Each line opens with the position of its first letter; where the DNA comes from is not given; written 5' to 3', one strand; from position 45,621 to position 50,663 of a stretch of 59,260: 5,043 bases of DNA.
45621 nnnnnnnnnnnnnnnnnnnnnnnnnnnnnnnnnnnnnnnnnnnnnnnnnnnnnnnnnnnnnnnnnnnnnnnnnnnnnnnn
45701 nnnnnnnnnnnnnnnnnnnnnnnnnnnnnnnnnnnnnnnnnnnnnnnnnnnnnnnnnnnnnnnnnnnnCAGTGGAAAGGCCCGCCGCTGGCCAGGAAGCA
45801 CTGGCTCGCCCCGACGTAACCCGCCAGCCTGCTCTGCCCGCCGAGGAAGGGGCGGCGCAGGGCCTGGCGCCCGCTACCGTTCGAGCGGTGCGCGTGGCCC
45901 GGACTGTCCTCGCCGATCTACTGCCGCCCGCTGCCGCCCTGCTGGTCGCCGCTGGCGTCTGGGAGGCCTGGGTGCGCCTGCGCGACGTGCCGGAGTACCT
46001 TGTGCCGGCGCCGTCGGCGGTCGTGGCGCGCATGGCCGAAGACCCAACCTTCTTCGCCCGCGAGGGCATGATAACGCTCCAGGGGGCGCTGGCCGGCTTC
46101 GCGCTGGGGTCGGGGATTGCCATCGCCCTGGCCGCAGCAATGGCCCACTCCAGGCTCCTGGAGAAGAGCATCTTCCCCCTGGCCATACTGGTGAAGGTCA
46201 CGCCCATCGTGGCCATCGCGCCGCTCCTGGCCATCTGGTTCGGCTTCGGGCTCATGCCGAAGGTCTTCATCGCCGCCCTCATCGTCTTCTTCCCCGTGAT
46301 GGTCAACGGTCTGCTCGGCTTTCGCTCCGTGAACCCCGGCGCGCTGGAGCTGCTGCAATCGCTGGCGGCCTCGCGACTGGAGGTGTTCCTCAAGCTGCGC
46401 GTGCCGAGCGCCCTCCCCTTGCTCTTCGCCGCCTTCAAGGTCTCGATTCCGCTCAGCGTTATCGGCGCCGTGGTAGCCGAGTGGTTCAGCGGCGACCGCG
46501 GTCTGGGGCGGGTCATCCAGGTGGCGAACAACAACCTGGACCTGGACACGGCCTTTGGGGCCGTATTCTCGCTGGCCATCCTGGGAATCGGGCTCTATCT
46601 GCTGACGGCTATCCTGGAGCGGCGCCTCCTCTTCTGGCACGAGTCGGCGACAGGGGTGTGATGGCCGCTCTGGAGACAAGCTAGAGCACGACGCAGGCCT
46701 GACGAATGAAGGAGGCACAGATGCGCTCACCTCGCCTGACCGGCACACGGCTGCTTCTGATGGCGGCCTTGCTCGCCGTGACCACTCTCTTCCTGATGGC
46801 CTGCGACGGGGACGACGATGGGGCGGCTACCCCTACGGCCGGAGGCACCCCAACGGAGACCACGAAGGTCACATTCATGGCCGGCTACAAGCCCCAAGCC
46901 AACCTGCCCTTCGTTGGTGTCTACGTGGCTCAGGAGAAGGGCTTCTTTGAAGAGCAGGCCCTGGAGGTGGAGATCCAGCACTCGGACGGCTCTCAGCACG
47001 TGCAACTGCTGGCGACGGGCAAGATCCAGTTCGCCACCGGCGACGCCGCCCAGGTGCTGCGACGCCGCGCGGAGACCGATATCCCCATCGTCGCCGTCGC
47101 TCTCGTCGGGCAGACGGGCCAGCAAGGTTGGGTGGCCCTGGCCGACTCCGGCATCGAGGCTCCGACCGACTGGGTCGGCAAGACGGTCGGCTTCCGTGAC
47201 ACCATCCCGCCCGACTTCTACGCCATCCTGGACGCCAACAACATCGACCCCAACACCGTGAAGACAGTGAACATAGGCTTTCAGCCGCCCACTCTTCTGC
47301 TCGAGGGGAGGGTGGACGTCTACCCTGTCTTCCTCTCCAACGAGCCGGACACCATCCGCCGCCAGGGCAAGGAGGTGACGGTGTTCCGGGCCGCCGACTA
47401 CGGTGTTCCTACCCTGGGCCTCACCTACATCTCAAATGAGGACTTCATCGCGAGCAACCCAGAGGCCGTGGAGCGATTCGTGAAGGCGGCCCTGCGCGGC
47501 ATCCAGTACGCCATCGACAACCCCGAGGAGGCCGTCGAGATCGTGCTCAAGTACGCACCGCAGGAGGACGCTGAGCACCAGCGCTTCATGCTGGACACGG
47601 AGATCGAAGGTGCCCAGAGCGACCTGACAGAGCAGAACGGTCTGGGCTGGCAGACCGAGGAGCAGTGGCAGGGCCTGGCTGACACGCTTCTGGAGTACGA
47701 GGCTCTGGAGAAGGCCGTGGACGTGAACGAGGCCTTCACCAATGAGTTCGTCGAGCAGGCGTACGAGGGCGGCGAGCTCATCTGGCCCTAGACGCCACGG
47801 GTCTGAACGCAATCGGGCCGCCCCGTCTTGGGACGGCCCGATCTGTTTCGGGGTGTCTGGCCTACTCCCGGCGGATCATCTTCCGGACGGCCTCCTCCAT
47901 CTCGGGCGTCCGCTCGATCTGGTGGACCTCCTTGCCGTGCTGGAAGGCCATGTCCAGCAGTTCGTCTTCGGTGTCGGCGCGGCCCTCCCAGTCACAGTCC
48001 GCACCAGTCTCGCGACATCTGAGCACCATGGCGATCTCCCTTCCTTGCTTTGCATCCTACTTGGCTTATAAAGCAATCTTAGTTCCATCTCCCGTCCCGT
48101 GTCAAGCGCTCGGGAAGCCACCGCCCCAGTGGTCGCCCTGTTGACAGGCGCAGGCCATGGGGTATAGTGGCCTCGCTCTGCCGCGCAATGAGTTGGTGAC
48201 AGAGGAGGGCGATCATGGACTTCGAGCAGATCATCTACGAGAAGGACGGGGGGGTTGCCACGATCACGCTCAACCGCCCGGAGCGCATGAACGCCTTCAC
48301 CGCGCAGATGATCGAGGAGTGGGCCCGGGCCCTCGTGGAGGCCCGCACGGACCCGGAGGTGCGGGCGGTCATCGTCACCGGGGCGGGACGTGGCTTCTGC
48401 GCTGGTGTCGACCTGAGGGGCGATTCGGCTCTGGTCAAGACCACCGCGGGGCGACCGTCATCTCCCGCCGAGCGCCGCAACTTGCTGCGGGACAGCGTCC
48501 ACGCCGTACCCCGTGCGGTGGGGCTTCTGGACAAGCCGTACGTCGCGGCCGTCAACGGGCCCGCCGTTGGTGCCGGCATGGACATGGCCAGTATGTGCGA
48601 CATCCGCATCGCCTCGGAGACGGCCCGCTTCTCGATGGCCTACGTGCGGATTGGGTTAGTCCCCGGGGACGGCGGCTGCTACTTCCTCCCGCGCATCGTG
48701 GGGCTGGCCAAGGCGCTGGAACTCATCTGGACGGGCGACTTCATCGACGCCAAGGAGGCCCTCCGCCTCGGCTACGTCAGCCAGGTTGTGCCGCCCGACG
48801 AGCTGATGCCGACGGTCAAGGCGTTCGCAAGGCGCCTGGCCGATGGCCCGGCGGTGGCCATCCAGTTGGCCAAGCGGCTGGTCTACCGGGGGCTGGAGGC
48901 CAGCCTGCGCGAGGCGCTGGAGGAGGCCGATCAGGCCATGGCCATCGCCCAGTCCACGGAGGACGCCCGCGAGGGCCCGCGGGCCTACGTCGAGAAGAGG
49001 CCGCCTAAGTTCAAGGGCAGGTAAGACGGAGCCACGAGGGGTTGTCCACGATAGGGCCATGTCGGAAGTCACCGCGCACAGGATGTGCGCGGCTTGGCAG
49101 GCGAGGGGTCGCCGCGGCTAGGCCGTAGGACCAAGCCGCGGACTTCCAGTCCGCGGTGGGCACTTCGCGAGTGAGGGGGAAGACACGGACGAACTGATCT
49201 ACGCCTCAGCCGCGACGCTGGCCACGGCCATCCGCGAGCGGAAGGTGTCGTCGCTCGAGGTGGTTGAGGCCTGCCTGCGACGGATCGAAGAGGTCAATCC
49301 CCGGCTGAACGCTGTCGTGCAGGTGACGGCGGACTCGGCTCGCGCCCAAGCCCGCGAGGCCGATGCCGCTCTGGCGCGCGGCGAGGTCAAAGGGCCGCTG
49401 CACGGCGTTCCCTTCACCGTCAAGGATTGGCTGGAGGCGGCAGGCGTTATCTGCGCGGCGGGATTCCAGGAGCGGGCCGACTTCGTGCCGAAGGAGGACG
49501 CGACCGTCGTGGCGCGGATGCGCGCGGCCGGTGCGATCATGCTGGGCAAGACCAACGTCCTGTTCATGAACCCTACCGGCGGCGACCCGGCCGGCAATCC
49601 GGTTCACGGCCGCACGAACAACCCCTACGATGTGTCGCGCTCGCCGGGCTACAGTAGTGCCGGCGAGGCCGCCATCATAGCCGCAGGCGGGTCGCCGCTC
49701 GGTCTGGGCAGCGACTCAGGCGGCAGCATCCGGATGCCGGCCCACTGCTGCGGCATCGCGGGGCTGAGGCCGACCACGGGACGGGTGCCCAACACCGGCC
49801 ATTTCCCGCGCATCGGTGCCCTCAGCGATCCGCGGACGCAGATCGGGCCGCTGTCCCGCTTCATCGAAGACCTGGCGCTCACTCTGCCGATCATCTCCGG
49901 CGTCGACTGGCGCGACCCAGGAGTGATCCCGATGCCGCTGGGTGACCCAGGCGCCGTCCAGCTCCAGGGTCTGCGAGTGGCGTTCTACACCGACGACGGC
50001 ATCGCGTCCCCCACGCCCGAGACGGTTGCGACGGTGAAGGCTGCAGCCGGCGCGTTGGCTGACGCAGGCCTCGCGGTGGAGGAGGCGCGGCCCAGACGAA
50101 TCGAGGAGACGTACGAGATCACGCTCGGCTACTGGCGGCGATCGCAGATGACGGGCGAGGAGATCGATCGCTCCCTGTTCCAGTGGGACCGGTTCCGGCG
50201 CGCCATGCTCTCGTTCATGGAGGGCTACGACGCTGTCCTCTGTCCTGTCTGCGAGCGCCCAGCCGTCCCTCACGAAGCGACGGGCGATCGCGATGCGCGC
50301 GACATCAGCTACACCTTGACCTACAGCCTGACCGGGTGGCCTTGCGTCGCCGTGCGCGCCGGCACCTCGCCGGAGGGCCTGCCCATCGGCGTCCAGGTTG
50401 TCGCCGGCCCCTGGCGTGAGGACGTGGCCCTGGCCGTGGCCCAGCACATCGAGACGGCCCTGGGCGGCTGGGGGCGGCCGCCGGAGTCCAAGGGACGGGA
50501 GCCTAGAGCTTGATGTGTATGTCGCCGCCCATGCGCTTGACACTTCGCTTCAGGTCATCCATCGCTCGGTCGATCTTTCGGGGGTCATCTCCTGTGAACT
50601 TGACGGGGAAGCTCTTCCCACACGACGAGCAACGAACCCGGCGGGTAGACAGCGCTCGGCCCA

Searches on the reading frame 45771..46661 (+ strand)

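Call 54: search_protein_families(library=pfam, proteins=[window:45771-46661:+], max_evalue=0.00001)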
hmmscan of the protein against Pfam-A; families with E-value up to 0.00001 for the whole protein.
window:45771-46661:+ (296 aa): 1 family
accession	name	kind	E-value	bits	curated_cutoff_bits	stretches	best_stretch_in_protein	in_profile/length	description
PF00528.27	BPD_transp_1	-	5.3e-27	95.2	26.4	1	115-286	1-182/184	Binding-protein-dependent transport system inner membrane component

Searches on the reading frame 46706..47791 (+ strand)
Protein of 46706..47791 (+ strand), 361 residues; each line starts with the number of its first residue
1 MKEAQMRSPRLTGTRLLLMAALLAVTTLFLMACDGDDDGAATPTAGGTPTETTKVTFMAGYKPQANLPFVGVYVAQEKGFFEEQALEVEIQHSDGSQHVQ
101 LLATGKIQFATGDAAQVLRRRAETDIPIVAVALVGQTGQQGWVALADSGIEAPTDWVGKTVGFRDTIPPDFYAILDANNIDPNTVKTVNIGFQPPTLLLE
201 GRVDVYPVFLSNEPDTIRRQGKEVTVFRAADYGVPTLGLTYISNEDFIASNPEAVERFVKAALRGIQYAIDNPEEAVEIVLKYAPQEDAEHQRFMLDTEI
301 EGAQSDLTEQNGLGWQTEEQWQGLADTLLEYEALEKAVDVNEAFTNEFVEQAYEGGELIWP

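Call 54: search_protein_families(library=pfam, proteins=[window:46706-47791:+], max_evalue=0.00001)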
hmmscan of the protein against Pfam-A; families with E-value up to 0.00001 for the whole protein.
window:46706-47791:+ (361 aa): 1 family
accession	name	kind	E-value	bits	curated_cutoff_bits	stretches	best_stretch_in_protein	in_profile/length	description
PF09084.16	NMT1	-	1.7e-50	172.3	20.5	1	69-276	4-216/216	NMT1/THI5 like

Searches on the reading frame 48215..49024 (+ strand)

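Call 54: search_protein_families(library=pfam, proteins=[window:48215-49024:+], max_evalue=0.00001)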
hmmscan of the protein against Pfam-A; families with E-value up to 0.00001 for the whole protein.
window:48215-49024:+ (269 aa): 2 families
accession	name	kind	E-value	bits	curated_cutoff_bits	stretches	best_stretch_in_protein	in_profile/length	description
PF00378.25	ECH_1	-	1.4e-61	208.5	27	1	10-268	2-250/251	Enoyl-CoA hydratase/isomerase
PF16113.10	ECH_2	-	7.3e-37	128.1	27.2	1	15-205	2-185/335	Enoyl-CoA hydratase/isomerase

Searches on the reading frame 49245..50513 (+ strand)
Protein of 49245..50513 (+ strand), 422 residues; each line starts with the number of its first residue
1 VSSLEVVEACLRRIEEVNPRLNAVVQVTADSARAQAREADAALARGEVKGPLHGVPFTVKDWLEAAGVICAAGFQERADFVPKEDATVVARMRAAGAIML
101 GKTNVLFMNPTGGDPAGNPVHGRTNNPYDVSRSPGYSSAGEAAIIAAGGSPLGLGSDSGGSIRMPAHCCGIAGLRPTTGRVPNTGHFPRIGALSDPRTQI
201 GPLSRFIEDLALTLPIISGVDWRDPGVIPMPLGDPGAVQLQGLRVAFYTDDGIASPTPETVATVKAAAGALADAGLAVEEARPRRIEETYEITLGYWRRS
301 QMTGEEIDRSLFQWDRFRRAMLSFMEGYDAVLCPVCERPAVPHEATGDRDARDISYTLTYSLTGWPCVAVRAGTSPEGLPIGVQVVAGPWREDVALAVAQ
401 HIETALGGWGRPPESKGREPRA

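Call 54: search_protein_families(library=pfam, proteins=[window:49245-50513:+], max_evalue=0.00001)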
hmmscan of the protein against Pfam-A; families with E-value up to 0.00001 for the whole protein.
window:49245-50513:+ (422 aa): 1 family
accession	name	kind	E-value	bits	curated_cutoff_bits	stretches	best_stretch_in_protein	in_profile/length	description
PF01425.27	Amidase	-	1.6e-95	321.2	27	2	5-293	1-287/445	Amidase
